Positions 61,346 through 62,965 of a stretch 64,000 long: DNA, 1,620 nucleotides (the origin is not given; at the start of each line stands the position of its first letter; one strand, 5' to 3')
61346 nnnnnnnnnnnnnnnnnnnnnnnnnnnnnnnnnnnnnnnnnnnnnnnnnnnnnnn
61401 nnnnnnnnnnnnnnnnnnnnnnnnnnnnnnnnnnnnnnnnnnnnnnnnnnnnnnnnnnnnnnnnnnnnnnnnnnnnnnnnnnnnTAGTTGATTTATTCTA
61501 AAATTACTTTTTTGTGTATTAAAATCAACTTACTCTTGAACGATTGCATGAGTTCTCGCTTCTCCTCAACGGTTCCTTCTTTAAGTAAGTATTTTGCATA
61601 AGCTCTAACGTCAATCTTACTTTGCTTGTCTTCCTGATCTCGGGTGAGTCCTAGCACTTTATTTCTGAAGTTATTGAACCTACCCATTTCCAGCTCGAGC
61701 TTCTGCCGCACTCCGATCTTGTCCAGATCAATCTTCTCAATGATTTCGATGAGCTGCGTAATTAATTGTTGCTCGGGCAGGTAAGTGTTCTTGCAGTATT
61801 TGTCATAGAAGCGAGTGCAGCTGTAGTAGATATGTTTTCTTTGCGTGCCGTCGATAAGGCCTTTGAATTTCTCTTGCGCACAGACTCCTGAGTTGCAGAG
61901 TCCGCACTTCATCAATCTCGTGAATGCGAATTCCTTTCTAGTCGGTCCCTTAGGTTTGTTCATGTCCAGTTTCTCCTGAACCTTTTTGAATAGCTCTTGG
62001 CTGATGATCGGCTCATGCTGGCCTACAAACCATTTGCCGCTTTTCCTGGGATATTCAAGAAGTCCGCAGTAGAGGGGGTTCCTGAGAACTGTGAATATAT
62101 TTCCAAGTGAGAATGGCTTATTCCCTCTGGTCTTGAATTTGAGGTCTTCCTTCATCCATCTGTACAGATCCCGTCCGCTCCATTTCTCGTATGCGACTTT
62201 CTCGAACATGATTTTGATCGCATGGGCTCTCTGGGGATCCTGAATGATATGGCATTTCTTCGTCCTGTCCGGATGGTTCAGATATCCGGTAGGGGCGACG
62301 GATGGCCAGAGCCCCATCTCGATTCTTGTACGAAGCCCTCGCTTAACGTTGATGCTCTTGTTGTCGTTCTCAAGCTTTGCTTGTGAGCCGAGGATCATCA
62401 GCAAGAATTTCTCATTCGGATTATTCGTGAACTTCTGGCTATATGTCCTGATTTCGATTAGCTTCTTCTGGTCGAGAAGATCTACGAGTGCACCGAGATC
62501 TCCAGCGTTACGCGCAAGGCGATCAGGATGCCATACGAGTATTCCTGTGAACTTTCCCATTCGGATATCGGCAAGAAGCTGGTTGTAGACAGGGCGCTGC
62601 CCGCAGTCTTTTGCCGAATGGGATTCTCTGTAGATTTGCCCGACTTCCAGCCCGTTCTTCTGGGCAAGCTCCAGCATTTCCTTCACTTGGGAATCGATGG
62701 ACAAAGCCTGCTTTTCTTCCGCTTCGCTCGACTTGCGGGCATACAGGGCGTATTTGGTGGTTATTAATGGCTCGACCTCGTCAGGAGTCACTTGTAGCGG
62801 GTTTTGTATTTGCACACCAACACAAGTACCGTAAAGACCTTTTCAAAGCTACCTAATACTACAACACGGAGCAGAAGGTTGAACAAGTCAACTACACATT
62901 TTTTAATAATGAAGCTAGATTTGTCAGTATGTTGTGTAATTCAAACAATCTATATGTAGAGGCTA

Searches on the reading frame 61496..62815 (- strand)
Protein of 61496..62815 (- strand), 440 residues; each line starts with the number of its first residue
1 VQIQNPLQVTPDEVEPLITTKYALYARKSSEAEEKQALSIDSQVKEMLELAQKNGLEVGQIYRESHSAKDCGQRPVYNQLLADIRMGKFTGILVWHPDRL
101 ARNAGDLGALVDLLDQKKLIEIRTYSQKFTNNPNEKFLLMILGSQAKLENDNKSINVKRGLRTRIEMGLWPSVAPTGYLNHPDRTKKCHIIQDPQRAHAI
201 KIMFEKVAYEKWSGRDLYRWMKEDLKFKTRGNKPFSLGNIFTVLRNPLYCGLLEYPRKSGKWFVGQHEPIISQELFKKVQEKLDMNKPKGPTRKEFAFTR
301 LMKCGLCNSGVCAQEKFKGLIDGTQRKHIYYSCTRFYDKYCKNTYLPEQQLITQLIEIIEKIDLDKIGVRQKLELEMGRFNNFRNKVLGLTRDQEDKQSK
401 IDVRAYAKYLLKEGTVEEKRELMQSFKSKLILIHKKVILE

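Call 4: search_protein_families(library=pfam, proteins=[window:61496-62815:-], max_evalue=0.1)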
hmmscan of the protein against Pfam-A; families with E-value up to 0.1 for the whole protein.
window:61496-62815:- (440 aa): 4 families
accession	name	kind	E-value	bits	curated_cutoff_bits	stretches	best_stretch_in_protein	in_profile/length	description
PF00239.26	Resolvase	-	2.6e-25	89.7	23.3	1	23-168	2-143/145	Resolvase, N terminal domain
PF07508.19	Recombinase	-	3.1e-16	59.9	21.1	1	194-284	1-100/102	Recombinase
PF13408.12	Zn_ribbon_recom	-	0.0006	20.6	25.3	1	298-354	2-52/58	Recombinase zinc beta ribbon domain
PF04934.19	Med6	-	0.03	14.6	27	1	328-431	20-113/133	MED6 mediator sub complex component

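Call 5: search_protein_families(library=padloc, proteins=[window:61496-62815:-], max_evalue=0.1)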
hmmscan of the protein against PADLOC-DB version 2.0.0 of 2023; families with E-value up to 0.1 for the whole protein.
window:61496-62815:- (440 aa): 0 families

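Call 6: search_protein_families(library=ncbifam, proteins=[window:61496-62815:-], max_evalue=0.1)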
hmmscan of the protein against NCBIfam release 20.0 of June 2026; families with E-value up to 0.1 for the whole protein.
window:61496-62815:- (440 aa): 6 families
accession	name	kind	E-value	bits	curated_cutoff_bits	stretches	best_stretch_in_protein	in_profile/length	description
NF047343.1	SCCmet_CcrB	equivalog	6e-40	137.4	900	1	20-344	7-342/542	cassette chromosome recombinase CcrB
NF041201.1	recomb_XisF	equivalog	7.7e-29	100.9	375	1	25-359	4-353/465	fdxN element excision recombinase XisF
NF047347.1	SCCmet_CcrC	equivalog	1.8e-20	73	900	1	20-337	3-340/558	cassette chromosome recombinase CcrC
NF047344.1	SCCmet_CcrA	equivalog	7.1e-15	55.1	700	1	34-354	13-316/442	cassette chromosome recombinase CcrA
NF049883.1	resolv_YneB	equivalog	5e-12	45.7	175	1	23-208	3-186/211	YneB family resolvase-like protein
NF033518.0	transpos_IS607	equivalog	7.4e-10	38.7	110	1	20-103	54-133/187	IS607 family transposase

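Call 61: find_related_loci(query=window:61496-62815:-, collection=viral_contigs, flank=8000)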
Query window:61496-62815:- (440 aa) in viral_contigs; peptide patterns used: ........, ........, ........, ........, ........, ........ (x = any residue, [..] = any of these).
19 stretches matched a pattern; 15 encode a relative of the query (tblastn E <= 1e-3); 15 distinct loci.
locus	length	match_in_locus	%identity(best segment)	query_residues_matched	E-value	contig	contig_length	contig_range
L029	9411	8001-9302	55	2-437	1e-167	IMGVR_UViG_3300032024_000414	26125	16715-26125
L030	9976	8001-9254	58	21-439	2e-167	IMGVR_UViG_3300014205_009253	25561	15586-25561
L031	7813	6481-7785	57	2-439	4e-165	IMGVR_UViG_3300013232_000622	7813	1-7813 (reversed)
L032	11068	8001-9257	57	18-439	9e-165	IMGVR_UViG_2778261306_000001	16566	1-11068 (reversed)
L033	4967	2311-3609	55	3-437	1e-164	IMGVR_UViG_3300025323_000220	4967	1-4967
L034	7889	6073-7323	58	21-440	4e-159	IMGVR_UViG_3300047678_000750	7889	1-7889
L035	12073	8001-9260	56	19-439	5e-157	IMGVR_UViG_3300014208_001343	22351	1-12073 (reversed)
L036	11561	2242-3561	53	1-439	4e-155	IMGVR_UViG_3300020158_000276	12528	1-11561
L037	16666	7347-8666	53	1-439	4e-155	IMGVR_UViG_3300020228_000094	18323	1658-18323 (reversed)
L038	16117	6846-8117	57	16-440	1e-163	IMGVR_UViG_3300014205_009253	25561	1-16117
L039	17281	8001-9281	54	14-440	4e-153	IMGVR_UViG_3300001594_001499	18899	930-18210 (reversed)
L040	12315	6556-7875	49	2-440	3e-140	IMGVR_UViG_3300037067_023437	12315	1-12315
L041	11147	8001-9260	50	21-439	1e-134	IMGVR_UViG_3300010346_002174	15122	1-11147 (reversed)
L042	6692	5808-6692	64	21-314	2e-126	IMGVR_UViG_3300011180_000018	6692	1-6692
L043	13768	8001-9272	42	21-439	3e-102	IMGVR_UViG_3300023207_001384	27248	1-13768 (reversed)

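Call 69: search_protein_families(library=pfam, proteins=[L040:7948-10587:+, L040:10586-12079:-, L040:5455-6441:-, L040:2742-4103:+, L032:9474-10382:+, L032:10396-10851:-, L032:2766-5189:+, L032:5199-6632:+, L032:6637-7926:+, L041:9276-10487:-], max_evalue=0.001)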
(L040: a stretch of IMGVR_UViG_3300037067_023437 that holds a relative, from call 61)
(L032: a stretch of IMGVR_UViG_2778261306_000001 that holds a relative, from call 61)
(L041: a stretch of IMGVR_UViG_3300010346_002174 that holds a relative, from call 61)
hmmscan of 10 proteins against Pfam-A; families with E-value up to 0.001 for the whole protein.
L040:7948-10587:+ (880 aa): 5 families
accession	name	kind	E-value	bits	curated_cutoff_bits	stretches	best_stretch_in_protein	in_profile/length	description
PF01555.25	N6_N4_Mtase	-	3.5e-18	66.8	26.7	1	332-600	1-220/221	DNA methylase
PF01170.24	UPF0020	-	8.1e-11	42.4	22.3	1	540-587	6-54/197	RMKL-like, methyltransferase domain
PF05175.20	MTS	-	5.1e-06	26.7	23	0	555-621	24-93/170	Methyltransferase small domain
PF13847.12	Methyltransf_31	-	8.3e-05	22.7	27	0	563-666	5-107/145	Methyltransferase domain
PF02086.21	MethyltransfD12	-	0.00016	21.9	22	0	547-631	5-86/253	D12 class N6 adenine-specific DNA methyltransferase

L040:10586-12079:- (498 aa): 0 families

L040:5455-6441:- (329 aa): 1 family
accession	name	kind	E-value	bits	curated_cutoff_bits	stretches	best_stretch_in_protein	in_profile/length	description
PF01934.22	HepT-like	-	0.00029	21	23.5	1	197-247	50-100/120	Ribonuclease HepT-like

L040:2742-4103:+ (454 aa): 2 families
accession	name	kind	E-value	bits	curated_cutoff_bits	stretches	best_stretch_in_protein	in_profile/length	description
PF01555.25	N6_N4_Mtase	-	6e-16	59.5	26.7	1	202-438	2-219/221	DNA methylase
PF02195.25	ParB_N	-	1.2e-10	41.7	26.3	1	20-100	3-84/95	ParB N-terminal domain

L032:9474-10382:+ (303 aa): 0 families

L032:10396-10851:- (152 aa): 0 families

L032:2766-5189:+ (808 aa): 8 families
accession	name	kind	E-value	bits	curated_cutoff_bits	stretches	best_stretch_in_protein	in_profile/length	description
PF04851.21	ResIII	-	5.3e-43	147.2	22.5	1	168-345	3-163/164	Type III restriction enzyme, res subunit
PF08463.15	EcoEI_R_C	-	2.4e-33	116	24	1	652-806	1-163/163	EcoEI R protein C-terminal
PF18766.7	SWI2_SNF2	-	1.8e-20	74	26.7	1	172-386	1-197/221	SWI2/SNF2 ATPase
PF00270.35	DEAD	-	4.8e-12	46.4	26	1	173-349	4-165/167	DEAD/DEAH box helicase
PF04313.20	HSDR_N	-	1.3e-09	38.7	25.1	1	50-116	119-193/198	Type I restriction enzyme R protein N terminus (HSDR_N)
PF13588.12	HSDR_N_2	-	1.8e-08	34.9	25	1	35-123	15-104/110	Type I restriction enzyme R protein N terminus (HSDR_N)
PF00271.37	Helicase_C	-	1.5e-07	32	23.5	1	431-546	5-110/110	Helicase conserved C-terminal domain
PF14553.12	YqbF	-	0.00034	20.8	27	0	629-645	15-31/43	YqbF, hypothetical protein domain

L032:5199-6632:+ (478 aa): 4 families
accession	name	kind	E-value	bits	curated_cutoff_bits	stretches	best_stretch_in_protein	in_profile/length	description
PF02384.22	N6_Mtase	-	3.5e-66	224.1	20.4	1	146-447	2-308/311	N-6 DNA Methylase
PF12161.14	HsdM_N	-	1.2e-06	29.7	24.5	1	6-98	3-109/135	HsdM N-terminal domain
PF07669.17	Eco57I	-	4e-06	27.5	25.3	1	262-358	62-167/171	Eco57I restriction-modification methylase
PF01170.24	UPF0020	-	0.00029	21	22.3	1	180-290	20-138/197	RMKL-like, methyltransferase domain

L032:6637-7926:+ (430 aa): 1 family
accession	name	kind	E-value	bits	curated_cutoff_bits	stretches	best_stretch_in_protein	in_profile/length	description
PF01420.25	Methylase_S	-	1.6e-30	106.9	22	2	232-406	1-160/168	Type I restriction modification DNA specificity domain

L041:9276-10487:- (404 aa): 0 families

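Call 70: search_protein_families(library=padloc, proteins=[L040:7948-10587:+, L040:10586-12079:-, L040:5455-6441:-, L040:2742-4103:+, L032:9474-10382:+, L032:10396-10851:-, L032:2766-5189:+, L032:5199-6632:+, L032:6637-7926:+, L041:9276-10487:-], max_evalue=0.00001)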
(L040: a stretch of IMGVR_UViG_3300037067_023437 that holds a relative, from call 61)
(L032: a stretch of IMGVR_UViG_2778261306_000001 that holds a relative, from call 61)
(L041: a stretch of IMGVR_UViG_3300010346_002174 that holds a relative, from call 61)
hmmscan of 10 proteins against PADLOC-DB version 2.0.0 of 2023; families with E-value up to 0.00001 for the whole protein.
L040:7948-10587:+ (880 aa): 29 families (the best 25 are shown)
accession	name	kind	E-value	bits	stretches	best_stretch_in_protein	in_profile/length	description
PDLC03389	MTase_II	-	1.9e-73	245.7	1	90-496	38-444/445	Type II methyltransferase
PDLC03224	MTase_II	-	2e-48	163.5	1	79-488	38-464/481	Type II methyltransferase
PDLC03322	MTase_II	-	1.8e-35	120.7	2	120-474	48-406/446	Type II methyltransferase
PDLC03325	MTase_II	-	3.7e-27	93.1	3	719-794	258-333/426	Type II methyltransferase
PDLC03239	MTase_II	-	3.8e-27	93.1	2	536-779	65-310/442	Type II methyltransferase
PDLC03364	MTase_II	-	7.7e-23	79.1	1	532-632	28-125/380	Type II methyltransferase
PDLC03377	MTase_II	-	6.5e-22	75.8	2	114-477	101-480/504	Type II methyltransferase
PDLC03353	MTase_II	-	3.2e-17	60.9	1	316-603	12-250/260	Type II methyltransferase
PDLC03380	MTase_II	-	2.8e-16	57.7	1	536-618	31-113/393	Type II methyltransferase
PDLC03362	MTase_II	-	5.6e-16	56.4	1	112-472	47-404/438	Type II methyltransferase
PDLC04134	mad2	-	2.3e-15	54.4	1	547-620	276-350/492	mads_2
PDLC03387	MTase_II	-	5.1e-15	53.4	0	503-610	172-282/289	Type II methyltransferase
PDLC03306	MTase_II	-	4e-14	50.4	1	98-181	20-96/422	Type II methyltransferase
PDLC03369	MTase_II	-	1.8e-12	44.8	0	109-197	115-198/532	Type II methyltransferase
PDLC03249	MTase_II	-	1.1e-10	39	1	109-248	105-250/541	Type II methyltransferase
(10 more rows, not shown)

L040:10586-12079:- (498 aa): 1 family
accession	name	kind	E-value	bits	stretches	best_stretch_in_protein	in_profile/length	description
PDLC00337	PtuB1|PtuB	-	8.3e-06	23.8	0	332-398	43-112/216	Unknown function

L040:5455-6441:- (329 aa): 0 families

L040:2742-4103:+ (454 aa): 20 families
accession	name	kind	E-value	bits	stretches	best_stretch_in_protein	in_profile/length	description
PDLC03229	MTase_II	-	1.5e-47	160.4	2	20-219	10-217/436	Type II methyltransferase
PDLC03371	MTase_II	-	7.4e-29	99.1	1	191-446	20-256/260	Type II methyltransferase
PDLC03216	MTase_II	-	7.1e-18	62.7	1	191-316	21-144/364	Type II methyltransferase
PDLC03299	MTase_II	-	1.5e-14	52.2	1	178-443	14-258/296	Type II methyltransferase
PDLC03308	MTase_II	-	1.6e-14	51.7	2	68-299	67-286/419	Type II methyltransferase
PDLC03738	oMTase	-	3.1e-13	47.2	1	192-317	31-154/376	orphan methyltransferase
PDLC03228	MTase_II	-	8.4e-10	36.9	1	376-437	139-200/227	Type II methyltransferase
PDLC03265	MTase_II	-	1.7e-09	35.6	1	379-441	265-327/333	Type II methyltransferase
PDLC04134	mad2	-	5.5e-09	33.4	0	156-288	331-420/492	mads_2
PDLC03339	MTase_II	-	6.2e-09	33.1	1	384-441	213-270/399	Type II methyltransferase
PDLC03353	MTase_II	-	7.2e-09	33.6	0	386-442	194-250/260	Type II methyltransferase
PDLC03387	MTase_II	-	3.2e-08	31.1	1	378-443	211-276/289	Type II methyltransferase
PDLC03241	MTase_II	-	1.3e-06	25.7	1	380-448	371-439/447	Type II methyltransferase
PDLC03302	MTase_II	-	1.5e-06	25.2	1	192-426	15-244/626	Type II methyltransferase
PDLC03636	MTase_III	-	1.7e-06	25.1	0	372-430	334-393/575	Type III methyltransferase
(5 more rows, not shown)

L032:9474-10382:+ (303 aa): 0 families

L032:10396-10851:- (152 aa): 0 families

L032:2766-5189:+ (808 aa): 16 families
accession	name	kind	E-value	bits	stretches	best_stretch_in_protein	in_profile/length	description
PDLC03049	REase_I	-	0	1101.1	1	6-807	6-801/807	Type I restriction enzyme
PDLC03050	REase_I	-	2.6e-66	221.5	1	623-806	27-212/219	Type I restriction enzyme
PDLC03042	REase_I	-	2.1e-40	136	1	130-579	412-863/1170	Type I restriction enzyme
PDLC03047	REase_I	-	4.3e-36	122.1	1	7-580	195-743/1107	Type I restriction enzyme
PDLC02707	PbeA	-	1.6e-31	107.7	1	148-571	232-641/672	PbeA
PDLC02704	PbeA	-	9.5e-23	78.5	1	149-564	235-648/682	PbeA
PDLC02706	PbeA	-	3.8e-15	53.5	1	166-379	267-473/722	PbeA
PDLC02705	PbeA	-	1.2e-12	44.8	1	143-571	225-644/691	PbeA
PDLC03597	REase_MTase_IIG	-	1.4e-12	44.1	1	161-237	160-236/1646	Type IIG restriction enzyme-methyltransferase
PDLC02703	PbeA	-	1.2e-11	42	1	134-234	212-307/626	PbeA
PDLC03045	REase_I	-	5.2e-11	39.2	1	186-389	284-478/995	Type I restriction enzyme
PDLC03048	REase_I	-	2.1e-10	37.4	1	181-379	253-449/976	Type I restriction enzyme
PDLC03659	mREase_IV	-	3.7e-09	33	1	300-560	330-566/945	Type IV methyl-directed restriction enzyme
PDLC01439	typeIV_DinG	-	1.8e-08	31.5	1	165-245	12-86/575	CAS-IV-A; associated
PDLC01759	Cas3b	-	1.5e-07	28.6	0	176-236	219-278/711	-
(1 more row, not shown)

L032:5199-6632:+ (478 aa): 42 families (the best 25 are shown)
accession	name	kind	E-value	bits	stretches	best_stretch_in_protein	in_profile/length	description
PDLC03025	MTase_I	-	8.8e-184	610.3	1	3-468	2-475/569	Type I methyltransferase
PDLC03021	MTase_I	-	3.9e-158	525.3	1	5-477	4-489/491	Type I methyltransferase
PDLC03026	MTase_I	-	1e-67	227.4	1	9-458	11-455/487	Type I methyltransferase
PDLC04134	mad2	-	7.9e-61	204.4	1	6-416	143-486/492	mads_2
PDLC03036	MTase_I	-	7e-46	154.8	2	124-387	168-443/635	Type I methyltransferase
PDLC03318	MTase_II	-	7.5e-32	108.5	2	31-217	229-393/723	Type II methyltransferase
PDLC03022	MTase_I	-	9.5e-31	104.9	1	127-383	143-414/857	Type I methyltransferase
PDLC03031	MTase_I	-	6.2e-28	95.5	1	128-373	141-401/834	Type I methyltransferase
PDLC03035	MTase_I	-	4.5e-25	86.3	1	129-379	135-391/653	Type I methyltransferase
PDLC03029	MTase_I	-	1.2e-24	84.8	1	116-370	122-398/661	Type I methyltransferase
PDLC03033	MTase_I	-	3.3e-22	77.1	1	127-434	157-482/541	Type I methyltransferase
PDLC03018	MTase_I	-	4.8e-22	76.2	1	110-222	251-361/749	Type I methyltransferase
PDLC03019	MTase_I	-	2.4e-21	73.8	1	144-375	144-374/932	Type I methyltransferase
PDLC03218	MTase_II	-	1.7e-20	71.1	1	149-382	247-488/532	Type II methyltransferase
PDLC03027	MTase_I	-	2.2e-20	70.8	1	128-377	110-369/810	Type I methyltransferase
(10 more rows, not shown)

L032:6637-7926:+ (430 aa): 73 families (the best 25 are shown)
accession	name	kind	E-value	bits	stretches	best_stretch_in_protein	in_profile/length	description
PDLC03122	Specificity_I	-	4.9e-47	158.7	1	233-428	190-382/387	Type I specificity subunit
PDLC03079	Specificity_I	-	4e-41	139.7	1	51-428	90-443/470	Type I specificity subunit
PDLC03127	Specificity_I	-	5.4e-40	135.7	1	92-428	122-449/571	Type I specificity subunit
PDLC03179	Specificity_I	-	3.8e-38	129.8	1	166-422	329-582/589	Type I specificity subunit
PDLC03076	Specificity_I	-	4.3e-38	129.8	1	170-395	10-225/488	Type I specificity subunit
PDLC03133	Specificity_I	-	1.2e-37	128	1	239-400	10-167/417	Type I specificity subunit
PDLC04137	mad5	-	9.4e-36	121.8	1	2-407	4-377/392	mads_5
PDLC03189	Specificity_I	-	1.2e-34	118.1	1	54-428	76-413/459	Type I specificity subunit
PDLC03099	Specificity_I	-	2.5e-34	117.1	1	3-412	7-374/405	Type I specificity subunit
PDLC03162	Specificity_I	-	3.2e-34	116.5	1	50-428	79-410/431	Type I specificity subunit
PDLC03068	Specificity_I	-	3e-31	107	2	233-405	2-172/403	Type I specificity subunit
PDLC03168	Specificity_I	-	8.9e-30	102.5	1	234-411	4-178/459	Type I specificity subunit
PDLC03090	Specificity_I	-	1.2e-28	98.5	2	189-425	189-424/434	Type I specificity subunit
PDLC03119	Specificity_I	-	1.2e-25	88.3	1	238-397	6-161/393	Type I specificity subunit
PDLC03169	Specificity_I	-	3.7e-24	83.9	1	47-397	77-384/461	Type I specificity subunit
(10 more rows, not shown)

L041:9276-10487:- (404 aa): 0 families

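Call 73: search_protein_families(library=phrogs, proteins=[L039:4850-6130:+, L039:6120-6497:+, L039:6505-7953:+, L043:18-2258:+, L043:2236-3945:+, L029:2873-5917:+, L036:87-2081:-, L035:249-3281:+, window:61496-62815:-], max_evalue=0.00001)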
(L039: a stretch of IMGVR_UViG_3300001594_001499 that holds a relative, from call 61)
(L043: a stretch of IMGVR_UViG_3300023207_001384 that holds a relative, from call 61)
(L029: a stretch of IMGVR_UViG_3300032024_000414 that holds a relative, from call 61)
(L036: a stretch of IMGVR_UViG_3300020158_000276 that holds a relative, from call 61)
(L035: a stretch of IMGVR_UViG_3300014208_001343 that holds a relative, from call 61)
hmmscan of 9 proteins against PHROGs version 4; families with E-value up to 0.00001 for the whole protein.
L039:4850-6130:+ (427 aa): 20 families
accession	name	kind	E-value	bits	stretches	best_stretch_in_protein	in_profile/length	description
phrog_498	-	other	9.9e-87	292.9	1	2-420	29-430/633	DNA methyltransferase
phrog_620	-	DNA, RNA and nucleotide metabolism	5.4e-32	112.6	1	3-157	4-149/217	ParB-like partition protein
phrog_67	-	other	3.9e-28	99.9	1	150-416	113-350/743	DNA methyltransferase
phrog_9353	-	unknown function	1.9e-27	97.7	1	4-179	7-169/245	-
phrog_8071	-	DNA, RNA and nucleotide metabolism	5.1e-23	82.9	1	3-199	2-204/389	ParB-like partition protein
phrog_23085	-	unknown function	2.3e-16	60.7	1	336-417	29-116/138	-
phrog_940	-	DNA, RNA and nucleotide metabolism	3.1e-16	60.6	1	6-161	4-159/388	nuclease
phrog_3008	-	other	1.2e-14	55.1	1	337-423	136-228/244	DNA methyltransferase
phrog_5475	-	unknown function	1.4e-13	51.5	1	10-113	5-101/458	-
phrog_15396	-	DNA, RNA and nucleotide metabolism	2.2e-13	51.6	1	7-140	3-140/258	ParB-like partition nuclease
phrog_723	-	DNA, RNA and nucleotide metabolism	1.2e-12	49.2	1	6-149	11-165/223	ParB-like partition protein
phrog_930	-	DNA, RNA and nucleotide metabolism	8.9e-12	46.3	1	4-156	3-160/223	ParB-like partition protein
phrog_7405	-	unknown function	2.1e-11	45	1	5-114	21-132/250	-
phrog_4715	-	DNA, RNA and nucleotide metabolism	4.2e-09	36.3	1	2-92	141-232/630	ParB-like partition protein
phrog_18293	-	other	4.7e-08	34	1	345-415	43-113/119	methyltransferase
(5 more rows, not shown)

L039:6120-6497:+ (126 aa): 2 families
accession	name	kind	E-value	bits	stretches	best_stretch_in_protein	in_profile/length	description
phrog_4044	-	head and packaging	4.5e-11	43.6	1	7-55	29-77/180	terminase small subunit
phrog_309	-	head and packaging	1.4e-07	32.8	1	28-112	167-272/319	terminase small subunit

L039:6505-7953:+ (483 aa): 6 families
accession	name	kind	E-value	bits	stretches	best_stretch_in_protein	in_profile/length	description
phrog_38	-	head and packaging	2.5e-78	265.5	1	23-471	255-702/760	terminase large subunit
phrog_5573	-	head and packaging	1e-13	52.3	1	237-467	5-229/250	terminase large subunit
phrog_14112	-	unknown function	2.8e-10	41.1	1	54-206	92-242/247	-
phrog_4758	-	head and packaging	2.9e-09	37.6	1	26-257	10-241/243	terminase large subunit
phrog_979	-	head and packaging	1.4e-07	31.6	1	301-466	418-593/642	terminase large subunit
phrog_17672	-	head and packaging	7.7e-07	29.4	1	54-199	52-195/395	terminase large subunit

L043:18-2258:+ (747 aa): 2 families
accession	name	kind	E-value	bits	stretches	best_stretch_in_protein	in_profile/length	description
phrog_3830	-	unknown function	9.1e-101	339.6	1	24-640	262-878/1032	-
phrog_62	-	DNA, RNA and nucleotide metabolism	1.7e-09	36.7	1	25-180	693-831/1881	DNA helicase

L043:2236-3945:+ (570 aa): 8 families
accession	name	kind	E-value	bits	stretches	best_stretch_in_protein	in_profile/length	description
phrog_4747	-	unknown function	3.3e-49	169.5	2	246-515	304-555/610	-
phrog_8323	-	unknown function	3.8e-22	79.5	2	275-352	325-386/623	-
phrog_3940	-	unknown function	2.9e-15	57.1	2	2-75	4-85/537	-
phrog_7507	-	unknown function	4.8e-14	53.5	1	143-330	272-453/483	-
phrog_1499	-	unknown function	1.8e-13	51.6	1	1-83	3-80/427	-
phrog_9802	-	unknown function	4.1e-10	40.3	0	1-44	3-46/438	-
phrog_77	-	DNA, RNA and nucleotide metabolism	3.7e-07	30.1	1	1-47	296-344/967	SbcC-like subunit of palindrome specific endonuclease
phrog_10445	-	unknown function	3.9e-06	27.3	1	1-47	3-48/296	-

L029:2873-5917:+ (1015 aa): 0 families

L036:87-2081:- (665 aa): 3 families
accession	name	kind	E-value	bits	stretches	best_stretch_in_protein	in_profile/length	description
phrog_56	-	other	1.1e-48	168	1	359-664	53-323/647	DNA methyltransferase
phrog_27806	-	other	7.6e-40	137.9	1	17-346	52-379/798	DNA methyltransferase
phrog_1996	-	other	5e-12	47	1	542-664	33-141/150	DNA methyltransferase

L035:249-3281:+ (1011 aa): 2 families
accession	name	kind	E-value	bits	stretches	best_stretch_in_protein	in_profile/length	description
phrog_3830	-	unknown function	6e-177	591.8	1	77-924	38-933/1032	-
phrog_16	-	DNA, RNA and nucleotide metabolism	4.5e-17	62.6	1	299-939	269-797/986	DNA helicase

window:61496-62815:- (440 aa): 2 families
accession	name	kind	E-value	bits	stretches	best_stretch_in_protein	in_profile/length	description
phrog_95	-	integration and excision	1.1e-68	233.4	1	19-408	87-479/651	integrase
phrog_125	-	DNA, RNA and nucleotide metabolism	5.8e-23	82.7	1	15-285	15-250/254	DNA invertase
